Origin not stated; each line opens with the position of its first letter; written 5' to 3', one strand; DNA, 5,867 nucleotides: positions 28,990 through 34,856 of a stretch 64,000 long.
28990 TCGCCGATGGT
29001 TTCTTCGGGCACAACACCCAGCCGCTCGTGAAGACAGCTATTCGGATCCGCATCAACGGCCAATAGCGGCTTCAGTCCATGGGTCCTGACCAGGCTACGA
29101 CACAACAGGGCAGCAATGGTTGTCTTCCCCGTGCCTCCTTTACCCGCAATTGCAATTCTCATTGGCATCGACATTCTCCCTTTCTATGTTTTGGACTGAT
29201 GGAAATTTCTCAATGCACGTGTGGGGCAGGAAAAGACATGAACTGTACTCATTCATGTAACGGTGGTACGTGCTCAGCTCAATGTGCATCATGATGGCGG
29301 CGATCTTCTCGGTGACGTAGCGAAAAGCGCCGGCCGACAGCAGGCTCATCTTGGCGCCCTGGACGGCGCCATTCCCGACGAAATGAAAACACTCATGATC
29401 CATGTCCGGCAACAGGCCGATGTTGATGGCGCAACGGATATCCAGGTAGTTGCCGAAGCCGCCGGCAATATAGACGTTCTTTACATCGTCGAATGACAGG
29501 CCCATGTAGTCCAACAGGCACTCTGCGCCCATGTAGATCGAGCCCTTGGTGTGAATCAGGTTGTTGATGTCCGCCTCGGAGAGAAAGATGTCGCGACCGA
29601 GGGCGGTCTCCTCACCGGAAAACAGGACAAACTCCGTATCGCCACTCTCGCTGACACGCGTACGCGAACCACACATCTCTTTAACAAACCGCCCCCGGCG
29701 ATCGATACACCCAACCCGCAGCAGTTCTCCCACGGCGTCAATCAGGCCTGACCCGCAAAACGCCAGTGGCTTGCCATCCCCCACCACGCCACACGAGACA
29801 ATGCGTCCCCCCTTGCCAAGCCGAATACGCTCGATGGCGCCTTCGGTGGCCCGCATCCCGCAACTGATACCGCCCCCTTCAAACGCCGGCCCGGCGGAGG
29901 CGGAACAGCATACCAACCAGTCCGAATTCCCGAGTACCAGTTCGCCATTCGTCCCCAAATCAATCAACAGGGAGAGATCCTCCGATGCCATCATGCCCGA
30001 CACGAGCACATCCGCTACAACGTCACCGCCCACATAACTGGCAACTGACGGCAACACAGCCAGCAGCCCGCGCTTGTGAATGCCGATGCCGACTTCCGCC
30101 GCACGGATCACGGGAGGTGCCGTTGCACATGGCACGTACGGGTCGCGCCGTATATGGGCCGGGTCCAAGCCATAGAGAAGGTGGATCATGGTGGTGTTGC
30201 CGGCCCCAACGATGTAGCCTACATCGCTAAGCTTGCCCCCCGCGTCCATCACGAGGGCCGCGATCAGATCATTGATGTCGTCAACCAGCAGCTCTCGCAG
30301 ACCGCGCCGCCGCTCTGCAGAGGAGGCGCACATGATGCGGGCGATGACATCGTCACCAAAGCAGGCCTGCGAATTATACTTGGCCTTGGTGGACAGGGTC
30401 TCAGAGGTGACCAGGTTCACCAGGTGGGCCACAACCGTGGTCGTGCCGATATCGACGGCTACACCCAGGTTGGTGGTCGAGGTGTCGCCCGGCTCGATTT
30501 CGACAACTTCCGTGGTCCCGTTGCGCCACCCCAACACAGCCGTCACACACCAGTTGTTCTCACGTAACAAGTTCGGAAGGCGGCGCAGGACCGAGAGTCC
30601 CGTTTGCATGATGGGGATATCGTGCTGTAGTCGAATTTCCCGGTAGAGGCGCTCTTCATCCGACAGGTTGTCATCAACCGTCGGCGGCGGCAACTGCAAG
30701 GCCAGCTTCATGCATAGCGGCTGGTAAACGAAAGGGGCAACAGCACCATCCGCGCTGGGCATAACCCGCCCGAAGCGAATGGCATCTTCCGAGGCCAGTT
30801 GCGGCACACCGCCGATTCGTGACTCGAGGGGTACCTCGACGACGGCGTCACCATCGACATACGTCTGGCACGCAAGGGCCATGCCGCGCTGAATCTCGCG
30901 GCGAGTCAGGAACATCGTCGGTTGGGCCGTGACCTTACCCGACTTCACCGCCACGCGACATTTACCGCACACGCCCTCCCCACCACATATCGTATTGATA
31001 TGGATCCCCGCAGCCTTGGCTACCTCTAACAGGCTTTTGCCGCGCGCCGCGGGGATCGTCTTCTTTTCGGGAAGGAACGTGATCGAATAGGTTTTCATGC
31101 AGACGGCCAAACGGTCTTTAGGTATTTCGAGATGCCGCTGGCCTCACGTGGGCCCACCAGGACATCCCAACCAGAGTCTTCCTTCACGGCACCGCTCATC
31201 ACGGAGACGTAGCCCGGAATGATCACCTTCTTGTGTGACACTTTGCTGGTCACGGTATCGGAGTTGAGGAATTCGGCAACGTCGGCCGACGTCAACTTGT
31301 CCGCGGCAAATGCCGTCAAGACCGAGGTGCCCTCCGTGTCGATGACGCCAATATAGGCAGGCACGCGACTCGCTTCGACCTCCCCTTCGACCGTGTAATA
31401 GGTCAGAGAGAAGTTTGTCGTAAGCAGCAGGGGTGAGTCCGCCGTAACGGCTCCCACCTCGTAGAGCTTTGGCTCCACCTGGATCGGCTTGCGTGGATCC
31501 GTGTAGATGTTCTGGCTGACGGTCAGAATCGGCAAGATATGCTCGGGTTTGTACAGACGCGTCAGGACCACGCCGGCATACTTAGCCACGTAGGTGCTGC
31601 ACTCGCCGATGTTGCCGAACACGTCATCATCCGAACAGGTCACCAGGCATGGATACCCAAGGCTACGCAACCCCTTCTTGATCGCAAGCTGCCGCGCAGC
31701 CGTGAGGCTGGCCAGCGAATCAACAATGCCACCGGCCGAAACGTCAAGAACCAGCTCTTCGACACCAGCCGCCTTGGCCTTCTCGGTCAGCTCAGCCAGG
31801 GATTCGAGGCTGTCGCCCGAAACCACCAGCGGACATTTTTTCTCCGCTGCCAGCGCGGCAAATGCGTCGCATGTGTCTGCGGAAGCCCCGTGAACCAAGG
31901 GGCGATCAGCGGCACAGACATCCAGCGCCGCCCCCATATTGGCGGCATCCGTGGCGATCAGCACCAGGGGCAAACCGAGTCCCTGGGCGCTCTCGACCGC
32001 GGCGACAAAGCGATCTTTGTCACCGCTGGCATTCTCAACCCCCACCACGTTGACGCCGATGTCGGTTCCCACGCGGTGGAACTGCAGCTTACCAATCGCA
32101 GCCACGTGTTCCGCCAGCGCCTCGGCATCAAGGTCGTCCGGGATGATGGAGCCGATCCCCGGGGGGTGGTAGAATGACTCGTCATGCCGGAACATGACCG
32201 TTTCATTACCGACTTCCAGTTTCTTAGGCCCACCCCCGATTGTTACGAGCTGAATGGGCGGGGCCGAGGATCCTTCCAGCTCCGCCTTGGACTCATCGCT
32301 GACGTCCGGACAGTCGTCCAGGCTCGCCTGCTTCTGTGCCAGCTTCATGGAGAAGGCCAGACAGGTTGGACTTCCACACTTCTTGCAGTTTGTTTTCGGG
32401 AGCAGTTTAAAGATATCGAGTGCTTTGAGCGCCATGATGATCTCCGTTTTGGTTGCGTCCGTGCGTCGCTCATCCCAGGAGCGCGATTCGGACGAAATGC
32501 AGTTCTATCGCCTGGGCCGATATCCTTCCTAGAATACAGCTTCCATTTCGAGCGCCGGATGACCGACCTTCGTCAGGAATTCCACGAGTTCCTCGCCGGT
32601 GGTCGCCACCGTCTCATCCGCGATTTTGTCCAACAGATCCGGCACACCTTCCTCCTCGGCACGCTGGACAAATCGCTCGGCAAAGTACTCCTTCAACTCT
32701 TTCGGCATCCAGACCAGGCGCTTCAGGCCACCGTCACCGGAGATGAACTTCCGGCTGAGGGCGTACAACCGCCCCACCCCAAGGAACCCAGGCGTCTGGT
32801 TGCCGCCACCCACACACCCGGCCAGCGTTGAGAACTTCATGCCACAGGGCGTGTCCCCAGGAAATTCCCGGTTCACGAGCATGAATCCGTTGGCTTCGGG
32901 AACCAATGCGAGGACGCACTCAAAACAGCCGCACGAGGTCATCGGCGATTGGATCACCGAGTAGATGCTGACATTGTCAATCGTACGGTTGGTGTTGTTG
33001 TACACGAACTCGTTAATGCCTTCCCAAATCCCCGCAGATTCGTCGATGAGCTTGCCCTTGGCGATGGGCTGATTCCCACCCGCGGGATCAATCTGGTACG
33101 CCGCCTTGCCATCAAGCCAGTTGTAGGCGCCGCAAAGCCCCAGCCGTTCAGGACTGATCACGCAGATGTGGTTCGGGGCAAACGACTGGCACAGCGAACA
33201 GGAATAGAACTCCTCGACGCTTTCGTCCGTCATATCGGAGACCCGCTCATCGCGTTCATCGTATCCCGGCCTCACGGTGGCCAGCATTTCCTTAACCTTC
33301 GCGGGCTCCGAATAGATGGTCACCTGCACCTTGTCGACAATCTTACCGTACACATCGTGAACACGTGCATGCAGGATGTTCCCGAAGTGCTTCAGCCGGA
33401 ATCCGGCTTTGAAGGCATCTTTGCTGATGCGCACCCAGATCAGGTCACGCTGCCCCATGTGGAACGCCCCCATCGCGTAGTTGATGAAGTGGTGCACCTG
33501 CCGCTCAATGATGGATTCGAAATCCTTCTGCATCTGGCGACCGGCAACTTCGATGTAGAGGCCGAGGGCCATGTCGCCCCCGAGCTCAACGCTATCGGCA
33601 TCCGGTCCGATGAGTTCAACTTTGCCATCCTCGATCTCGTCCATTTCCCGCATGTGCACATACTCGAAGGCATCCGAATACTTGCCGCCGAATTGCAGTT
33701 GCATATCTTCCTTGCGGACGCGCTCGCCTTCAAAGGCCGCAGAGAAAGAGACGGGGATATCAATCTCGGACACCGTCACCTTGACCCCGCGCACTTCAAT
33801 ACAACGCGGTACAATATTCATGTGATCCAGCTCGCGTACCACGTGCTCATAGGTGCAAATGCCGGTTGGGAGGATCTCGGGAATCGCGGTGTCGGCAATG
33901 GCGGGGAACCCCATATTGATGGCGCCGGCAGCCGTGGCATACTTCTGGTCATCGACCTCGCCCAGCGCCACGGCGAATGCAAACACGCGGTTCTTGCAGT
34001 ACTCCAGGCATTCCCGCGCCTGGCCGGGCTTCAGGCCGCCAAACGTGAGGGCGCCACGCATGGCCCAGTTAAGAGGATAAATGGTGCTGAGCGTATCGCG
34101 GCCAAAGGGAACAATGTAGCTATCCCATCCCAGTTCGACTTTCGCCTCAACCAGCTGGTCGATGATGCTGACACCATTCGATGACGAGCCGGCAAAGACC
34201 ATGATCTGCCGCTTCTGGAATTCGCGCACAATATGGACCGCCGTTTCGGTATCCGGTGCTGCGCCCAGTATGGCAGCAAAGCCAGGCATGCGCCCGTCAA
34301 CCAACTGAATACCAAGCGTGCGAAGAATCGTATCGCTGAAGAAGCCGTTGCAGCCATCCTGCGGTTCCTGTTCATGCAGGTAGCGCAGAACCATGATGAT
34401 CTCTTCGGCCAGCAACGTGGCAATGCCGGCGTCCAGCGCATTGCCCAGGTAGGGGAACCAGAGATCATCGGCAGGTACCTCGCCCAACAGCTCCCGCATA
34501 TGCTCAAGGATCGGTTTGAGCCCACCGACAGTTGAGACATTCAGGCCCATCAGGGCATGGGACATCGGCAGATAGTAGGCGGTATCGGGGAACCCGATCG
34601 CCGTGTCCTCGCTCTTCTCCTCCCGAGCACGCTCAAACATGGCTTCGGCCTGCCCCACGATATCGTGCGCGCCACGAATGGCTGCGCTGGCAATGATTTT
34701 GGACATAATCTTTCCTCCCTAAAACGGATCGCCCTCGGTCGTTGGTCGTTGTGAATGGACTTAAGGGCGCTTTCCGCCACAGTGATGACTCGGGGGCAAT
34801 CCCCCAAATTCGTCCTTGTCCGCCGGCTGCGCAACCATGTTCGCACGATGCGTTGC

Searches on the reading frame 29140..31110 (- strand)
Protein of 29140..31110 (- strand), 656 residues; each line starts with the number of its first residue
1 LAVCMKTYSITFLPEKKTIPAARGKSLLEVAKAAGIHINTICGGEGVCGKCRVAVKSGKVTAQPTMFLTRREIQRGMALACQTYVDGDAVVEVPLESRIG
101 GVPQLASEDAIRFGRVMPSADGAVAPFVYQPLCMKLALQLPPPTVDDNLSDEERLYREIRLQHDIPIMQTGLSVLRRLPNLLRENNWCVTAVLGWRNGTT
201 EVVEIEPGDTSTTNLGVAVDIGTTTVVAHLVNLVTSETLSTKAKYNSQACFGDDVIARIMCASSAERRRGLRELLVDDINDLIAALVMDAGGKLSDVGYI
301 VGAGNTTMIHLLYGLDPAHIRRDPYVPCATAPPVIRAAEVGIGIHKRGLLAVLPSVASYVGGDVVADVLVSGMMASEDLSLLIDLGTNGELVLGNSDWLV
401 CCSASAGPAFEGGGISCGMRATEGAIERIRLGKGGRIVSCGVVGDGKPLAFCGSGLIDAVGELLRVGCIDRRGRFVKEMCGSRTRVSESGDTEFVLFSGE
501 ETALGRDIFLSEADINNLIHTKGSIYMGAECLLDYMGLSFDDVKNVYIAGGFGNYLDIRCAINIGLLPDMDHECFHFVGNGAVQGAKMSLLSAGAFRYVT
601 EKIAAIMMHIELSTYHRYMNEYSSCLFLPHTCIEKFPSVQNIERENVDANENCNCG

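Call 19: search_protein_families(library=pfam, proteins=[window:29140-31110:-], max_evalue=0.001)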
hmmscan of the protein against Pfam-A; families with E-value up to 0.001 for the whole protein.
window:29140-31110:- (656 aa): 4 families
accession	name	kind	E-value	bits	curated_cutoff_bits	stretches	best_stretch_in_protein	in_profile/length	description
PF14574.11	RACo_C_ter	-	3.7e-90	302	27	1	379-640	2-261/261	C-terminal domain of RACo the ASKHA domain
PF17651.6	Raco_middle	-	3.2e-53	180.1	26.8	1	215-374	1-161/163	RACo middle region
PF17650.6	RACo_linker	-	2.2e-21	75.9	26.2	1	126-211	5-85/86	RACo linker region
PF00111.32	Fer2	-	5.6e-15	55.5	21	1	13-85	4-76/77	2Fe-2S iron-sulfur cluster binding domain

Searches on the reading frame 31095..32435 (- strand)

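Call 19: search_protein_families(library=pfam, proteins=[window:31095-32435:-], max_evalue=0.001)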
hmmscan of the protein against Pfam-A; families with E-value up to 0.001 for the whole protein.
window:31095-32435:- (446 aa): 2 families
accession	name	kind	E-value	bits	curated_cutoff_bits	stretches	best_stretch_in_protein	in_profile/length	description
PF03599.22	CdhD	-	1.1e-91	307.9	24.8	1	64-438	2-386/387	CO dehydrogenase/acetyl-CoA synthase delta subunit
PF04060.18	FeS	-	5.8e-13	48.8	23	1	12-43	1-32/33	Putative Fe-S cluster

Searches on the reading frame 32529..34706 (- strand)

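Call 56: search_protein_families(library=pfam, proteins=[window:32529-34706:-], max_evalue=0.00001)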
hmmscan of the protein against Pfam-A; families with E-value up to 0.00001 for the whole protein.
window:32529-34706:- (725 aa): 3 families
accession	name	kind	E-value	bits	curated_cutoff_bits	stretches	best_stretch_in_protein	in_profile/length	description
PF19436.4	ACS_CODH_B_C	-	2e-119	398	25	1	482-724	1-244/245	ACS/CODH beta subunit C-terminal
PF03598.20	CdhC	-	1.3e-64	217.2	24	1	317-471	1-155/155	CO dehydrogenase/acetyl-CoA synthase complex beta subunit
PF18537.6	CODH_A_N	-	7.8e-22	77.5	32.2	1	22-110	2-83/83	Carbon monoxide dehydrogenase subunit alpha N-terminal domain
